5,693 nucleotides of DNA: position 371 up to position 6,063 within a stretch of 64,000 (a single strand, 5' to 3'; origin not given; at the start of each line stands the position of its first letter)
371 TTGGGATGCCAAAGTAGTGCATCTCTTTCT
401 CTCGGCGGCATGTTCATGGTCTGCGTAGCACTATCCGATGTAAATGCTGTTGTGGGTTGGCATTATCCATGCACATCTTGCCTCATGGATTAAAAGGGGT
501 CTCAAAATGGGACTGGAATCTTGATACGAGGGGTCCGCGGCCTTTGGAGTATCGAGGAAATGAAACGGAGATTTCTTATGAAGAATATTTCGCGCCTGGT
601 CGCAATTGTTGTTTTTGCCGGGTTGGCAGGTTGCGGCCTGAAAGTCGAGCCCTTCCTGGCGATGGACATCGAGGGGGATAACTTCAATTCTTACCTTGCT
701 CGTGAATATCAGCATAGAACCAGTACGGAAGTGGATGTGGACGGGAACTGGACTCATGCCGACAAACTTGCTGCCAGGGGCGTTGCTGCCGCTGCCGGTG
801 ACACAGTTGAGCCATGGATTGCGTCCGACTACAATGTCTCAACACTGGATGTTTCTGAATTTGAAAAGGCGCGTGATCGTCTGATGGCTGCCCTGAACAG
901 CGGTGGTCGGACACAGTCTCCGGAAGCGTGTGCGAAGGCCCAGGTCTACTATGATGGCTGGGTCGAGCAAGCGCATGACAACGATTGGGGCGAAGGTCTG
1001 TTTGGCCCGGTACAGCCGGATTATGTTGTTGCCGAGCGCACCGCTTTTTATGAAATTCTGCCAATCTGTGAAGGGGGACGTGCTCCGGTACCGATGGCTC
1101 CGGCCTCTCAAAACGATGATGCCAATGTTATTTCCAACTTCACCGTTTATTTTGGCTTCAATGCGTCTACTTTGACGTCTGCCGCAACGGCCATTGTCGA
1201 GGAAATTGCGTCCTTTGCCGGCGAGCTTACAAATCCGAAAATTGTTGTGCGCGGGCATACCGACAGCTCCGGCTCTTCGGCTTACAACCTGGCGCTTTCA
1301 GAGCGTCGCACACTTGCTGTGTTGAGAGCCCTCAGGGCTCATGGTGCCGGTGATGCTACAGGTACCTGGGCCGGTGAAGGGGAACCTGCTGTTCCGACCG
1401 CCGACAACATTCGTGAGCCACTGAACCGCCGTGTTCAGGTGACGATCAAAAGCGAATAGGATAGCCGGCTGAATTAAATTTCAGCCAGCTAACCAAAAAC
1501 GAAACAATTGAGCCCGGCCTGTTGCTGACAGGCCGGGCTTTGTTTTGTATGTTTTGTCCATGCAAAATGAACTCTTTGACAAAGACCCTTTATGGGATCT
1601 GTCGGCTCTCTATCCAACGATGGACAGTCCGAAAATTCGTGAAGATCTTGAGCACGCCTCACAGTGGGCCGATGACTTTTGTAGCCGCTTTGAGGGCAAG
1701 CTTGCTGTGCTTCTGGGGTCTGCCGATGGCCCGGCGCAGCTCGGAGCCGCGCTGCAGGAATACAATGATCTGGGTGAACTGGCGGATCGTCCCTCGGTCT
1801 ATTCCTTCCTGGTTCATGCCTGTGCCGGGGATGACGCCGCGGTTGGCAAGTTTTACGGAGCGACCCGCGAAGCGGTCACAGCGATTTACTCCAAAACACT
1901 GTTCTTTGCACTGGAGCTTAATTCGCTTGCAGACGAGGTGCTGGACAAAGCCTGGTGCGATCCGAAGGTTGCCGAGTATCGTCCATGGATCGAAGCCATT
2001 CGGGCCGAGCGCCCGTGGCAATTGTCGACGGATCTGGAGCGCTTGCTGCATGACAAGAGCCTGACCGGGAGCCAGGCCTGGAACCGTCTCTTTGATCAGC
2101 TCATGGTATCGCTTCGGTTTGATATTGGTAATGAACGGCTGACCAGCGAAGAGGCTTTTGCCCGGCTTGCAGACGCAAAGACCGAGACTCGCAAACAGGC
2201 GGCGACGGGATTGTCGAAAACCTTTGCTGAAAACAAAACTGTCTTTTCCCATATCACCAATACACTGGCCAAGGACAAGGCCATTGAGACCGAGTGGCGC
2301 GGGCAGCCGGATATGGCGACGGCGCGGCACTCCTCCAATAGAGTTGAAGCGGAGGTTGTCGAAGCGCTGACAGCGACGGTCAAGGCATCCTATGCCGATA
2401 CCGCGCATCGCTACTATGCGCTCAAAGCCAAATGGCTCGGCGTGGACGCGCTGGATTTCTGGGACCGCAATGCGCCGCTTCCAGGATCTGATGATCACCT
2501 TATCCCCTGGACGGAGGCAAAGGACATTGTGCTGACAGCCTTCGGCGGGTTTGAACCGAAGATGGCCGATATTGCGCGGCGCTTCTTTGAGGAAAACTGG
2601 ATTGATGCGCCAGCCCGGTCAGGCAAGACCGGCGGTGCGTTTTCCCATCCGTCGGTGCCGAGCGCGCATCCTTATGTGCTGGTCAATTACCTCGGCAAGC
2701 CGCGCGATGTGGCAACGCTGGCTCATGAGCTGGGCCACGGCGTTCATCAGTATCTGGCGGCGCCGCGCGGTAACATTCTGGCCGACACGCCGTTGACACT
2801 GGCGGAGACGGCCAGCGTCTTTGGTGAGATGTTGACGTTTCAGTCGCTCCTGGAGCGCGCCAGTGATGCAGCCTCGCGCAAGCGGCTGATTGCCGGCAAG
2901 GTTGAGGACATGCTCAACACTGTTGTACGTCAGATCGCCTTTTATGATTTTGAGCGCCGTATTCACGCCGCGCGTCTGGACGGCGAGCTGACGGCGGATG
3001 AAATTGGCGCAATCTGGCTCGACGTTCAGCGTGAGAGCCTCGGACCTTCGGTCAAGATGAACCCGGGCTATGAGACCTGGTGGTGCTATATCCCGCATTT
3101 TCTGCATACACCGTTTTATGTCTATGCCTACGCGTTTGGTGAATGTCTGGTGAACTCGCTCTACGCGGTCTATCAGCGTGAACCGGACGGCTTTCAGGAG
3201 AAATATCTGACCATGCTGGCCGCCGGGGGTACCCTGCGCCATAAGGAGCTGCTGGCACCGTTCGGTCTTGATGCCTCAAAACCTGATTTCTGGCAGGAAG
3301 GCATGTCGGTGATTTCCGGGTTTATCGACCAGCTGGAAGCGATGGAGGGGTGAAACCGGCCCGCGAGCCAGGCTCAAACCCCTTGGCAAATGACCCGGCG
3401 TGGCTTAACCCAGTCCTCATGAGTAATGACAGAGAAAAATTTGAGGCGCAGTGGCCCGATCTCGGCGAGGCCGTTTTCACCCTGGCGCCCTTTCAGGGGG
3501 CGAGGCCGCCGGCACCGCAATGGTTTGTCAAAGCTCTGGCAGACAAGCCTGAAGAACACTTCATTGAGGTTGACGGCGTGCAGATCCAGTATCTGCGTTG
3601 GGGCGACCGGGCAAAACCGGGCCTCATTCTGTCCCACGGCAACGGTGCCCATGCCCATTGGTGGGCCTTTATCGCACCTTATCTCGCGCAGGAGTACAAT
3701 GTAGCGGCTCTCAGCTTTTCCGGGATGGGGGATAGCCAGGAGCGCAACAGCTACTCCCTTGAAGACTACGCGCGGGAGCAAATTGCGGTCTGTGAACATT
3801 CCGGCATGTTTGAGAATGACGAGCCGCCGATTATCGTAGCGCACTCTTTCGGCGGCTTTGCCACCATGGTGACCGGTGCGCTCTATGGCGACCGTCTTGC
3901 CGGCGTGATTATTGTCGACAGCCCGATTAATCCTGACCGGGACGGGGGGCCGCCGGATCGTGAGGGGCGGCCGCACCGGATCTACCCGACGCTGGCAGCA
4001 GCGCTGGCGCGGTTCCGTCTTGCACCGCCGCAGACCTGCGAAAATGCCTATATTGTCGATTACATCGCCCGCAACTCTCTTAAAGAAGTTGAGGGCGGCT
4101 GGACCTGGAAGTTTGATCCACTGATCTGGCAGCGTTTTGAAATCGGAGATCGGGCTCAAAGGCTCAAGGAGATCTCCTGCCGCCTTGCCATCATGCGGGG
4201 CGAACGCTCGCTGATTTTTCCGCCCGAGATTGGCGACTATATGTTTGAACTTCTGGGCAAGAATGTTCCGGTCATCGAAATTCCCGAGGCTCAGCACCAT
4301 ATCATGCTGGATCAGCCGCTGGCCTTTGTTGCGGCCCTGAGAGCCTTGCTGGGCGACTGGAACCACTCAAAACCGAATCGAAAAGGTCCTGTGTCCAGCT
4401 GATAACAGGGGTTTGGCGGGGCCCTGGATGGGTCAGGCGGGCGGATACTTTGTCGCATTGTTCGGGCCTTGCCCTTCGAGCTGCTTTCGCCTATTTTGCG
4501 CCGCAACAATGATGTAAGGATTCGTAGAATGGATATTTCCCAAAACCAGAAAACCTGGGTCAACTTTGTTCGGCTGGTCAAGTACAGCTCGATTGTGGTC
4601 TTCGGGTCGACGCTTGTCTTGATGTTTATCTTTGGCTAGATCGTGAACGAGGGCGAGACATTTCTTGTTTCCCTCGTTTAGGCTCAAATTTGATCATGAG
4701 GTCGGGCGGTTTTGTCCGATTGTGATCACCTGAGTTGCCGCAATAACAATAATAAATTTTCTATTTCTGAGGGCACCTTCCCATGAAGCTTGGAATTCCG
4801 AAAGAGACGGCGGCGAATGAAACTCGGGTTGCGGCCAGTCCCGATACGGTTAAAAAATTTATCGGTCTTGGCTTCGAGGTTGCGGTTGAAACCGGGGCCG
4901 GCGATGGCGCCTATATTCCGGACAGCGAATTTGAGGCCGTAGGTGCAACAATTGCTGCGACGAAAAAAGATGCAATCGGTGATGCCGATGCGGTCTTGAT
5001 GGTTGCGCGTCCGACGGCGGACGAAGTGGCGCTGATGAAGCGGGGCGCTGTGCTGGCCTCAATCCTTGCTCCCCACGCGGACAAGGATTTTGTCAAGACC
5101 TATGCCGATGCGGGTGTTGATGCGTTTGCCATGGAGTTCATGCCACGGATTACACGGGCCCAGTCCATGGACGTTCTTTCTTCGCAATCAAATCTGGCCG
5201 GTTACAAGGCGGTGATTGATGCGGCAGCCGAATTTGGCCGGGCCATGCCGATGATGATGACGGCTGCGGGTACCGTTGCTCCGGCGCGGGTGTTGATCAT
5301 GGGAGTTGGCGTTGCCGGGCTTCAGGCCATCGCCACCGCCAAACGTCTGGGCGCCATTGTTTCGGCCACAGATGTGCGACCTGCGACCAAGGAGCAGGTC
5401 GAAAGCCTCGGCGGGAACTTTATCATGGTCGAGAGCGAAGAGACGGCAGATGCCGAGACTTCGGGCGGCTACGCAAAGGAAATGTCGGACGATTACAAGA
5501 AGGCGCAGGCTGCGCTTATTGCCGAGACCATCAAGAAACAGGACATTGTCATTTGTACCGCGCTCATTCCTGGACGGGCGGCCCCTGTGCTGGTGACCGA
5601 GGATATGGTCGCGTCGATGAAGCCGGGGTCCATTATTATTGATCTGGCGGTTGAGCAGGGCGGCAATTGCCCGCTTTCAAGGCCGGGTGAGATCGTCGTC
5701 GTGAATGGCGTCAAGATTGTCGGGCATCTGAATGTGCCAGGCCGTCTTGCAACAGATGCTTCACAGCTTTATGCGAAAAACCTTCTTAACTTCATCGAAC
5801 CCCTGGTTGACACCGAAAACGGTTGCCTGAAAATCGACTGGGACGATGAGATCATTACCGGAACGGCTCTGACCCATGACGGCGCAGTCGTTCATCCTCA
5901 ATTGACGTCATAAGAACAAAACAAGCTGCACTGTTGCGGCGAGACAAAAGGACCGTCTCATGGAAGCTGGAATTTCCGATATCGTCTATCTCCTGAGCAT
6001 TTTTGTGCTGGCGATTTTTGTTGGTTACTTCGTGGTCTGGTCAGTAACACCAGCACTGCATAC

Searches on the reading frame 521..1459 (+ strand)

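Call 19: search_protein_families(library=pfam, proteins=[window:521-1459:+], max_evalue=0.00001)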
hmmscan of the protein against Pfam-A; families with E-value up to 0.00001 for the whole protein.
window:521-1459:+ (312 aa): 1 family
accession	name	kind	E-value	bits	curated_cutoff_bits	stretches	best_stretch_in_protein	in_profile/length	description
PF00691.25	OmpA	-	2.2e-13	50.8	27.2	1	210-293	1-88/98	OmpA family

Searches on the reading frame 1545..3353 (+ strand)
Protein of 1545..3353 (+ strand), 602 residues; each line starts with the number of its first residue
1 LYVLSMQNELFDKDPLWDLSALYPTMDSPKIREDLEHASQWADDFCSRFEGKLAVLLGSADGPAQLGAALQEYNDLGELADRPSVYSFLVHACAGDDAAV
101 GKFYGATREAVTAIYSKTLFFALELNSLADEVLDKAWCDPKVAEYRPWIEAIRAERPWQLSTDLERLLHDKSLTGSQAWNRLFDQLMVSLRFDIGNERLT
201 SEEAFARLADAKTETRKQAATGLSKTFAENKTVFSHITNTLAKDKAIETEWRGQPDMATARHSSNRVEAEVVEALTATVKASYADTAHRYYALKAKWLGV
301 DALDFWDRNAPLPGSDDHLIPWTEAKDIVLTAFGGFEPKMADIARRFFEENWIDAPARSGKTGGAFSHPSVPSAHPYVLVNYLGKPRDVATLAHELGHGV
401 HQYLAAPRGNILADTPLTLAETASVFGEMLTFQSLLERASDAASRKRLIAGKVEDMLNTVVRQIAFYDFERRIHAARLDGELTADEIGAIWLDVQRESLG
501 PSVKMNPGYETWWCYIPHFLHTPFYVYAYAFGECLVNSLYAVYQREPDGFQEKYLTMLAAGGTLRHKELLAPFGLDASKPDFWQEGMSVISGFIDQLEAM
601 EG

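Call 19: search_protein_families(library=pfam, proteins=[window:1545-3353:+], max_evalue=0.00001)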
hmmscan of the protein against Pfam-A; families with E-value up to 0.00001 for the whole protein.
window:1545-3353:+ (602 aa): 2 families
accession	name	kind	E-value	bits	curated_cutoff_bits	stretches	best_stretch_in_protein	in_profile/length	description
PF01432.26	Peptidase_M3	-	6.2e-45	154.8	27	1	344-587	180-455/457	Peptidase family M3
PF08439.15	Peptidase_M3_N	-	2.5e-16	60.1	25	1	124-192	1-70/70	Oligopeptidase F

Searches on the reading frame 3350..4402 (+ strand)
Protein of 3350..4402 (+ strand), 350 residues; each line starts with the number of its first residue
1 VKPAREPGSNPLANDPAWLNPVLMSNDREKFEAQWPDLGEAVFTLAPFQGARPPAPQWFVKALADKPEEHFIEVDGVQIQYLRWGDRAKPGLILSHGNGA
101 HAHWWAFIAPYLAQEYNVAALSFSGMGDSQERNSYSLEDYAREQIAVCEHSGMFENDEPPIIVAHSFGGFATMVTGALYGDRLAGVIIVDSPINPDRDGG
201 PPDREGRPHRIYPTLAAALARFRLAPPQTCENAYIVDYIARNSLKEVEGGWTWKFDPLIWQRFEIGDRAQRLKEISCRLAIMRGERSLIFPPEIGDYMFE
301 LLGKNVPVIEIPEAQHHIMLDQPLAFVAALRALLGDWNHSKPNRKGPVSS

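Call 19: search_protein_families(library=pfam, proteins=[window:3350-4402:+], max_evalue=0.00001)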
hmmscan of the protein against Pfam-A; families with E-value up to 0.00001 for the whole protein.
window:3350-4402:+ (350 aa): 3 families
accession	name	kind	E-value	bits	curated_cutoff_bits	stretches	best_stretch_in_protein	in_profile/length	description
PF12697.13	Abhydrolase_6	-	1.5e-20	75.3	26.3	1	92-329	1-216/217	Alpha/beta hydrolase family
PF00561.26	Abhydrolase_1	-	1.6e-12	48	25.8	1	92-197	3-116/245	alpha/beta hydrolase fold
PF12146.15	Hydrolase_4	-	1.7e-10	41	27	1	91-322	6-238/239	Serine aminopeptidase, S33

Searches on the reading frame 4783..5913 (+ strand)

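Call 19: search_protein_families(library=pfam, proteins=[window:4783-5913:+], max_evalue=0.00001)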
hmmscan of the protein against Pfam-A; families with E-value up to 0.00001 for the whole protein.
window:4783-5913:+ (376 aa): 2 families
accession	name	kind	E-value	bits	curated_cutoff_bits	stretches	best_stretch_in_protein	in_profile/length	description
PF01262.27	AlaDh_PNT_C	-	4.1e-71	239.2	23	1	143-371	1-213/214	Alanine dehydrogenase/PNT, C-terminal domain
PF05222.21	AlaDh_PNT_N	-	1.2e-44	152.3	30.4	1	4-139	1-136/136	Alanine dehydrogenase/PNT, N-terminal domain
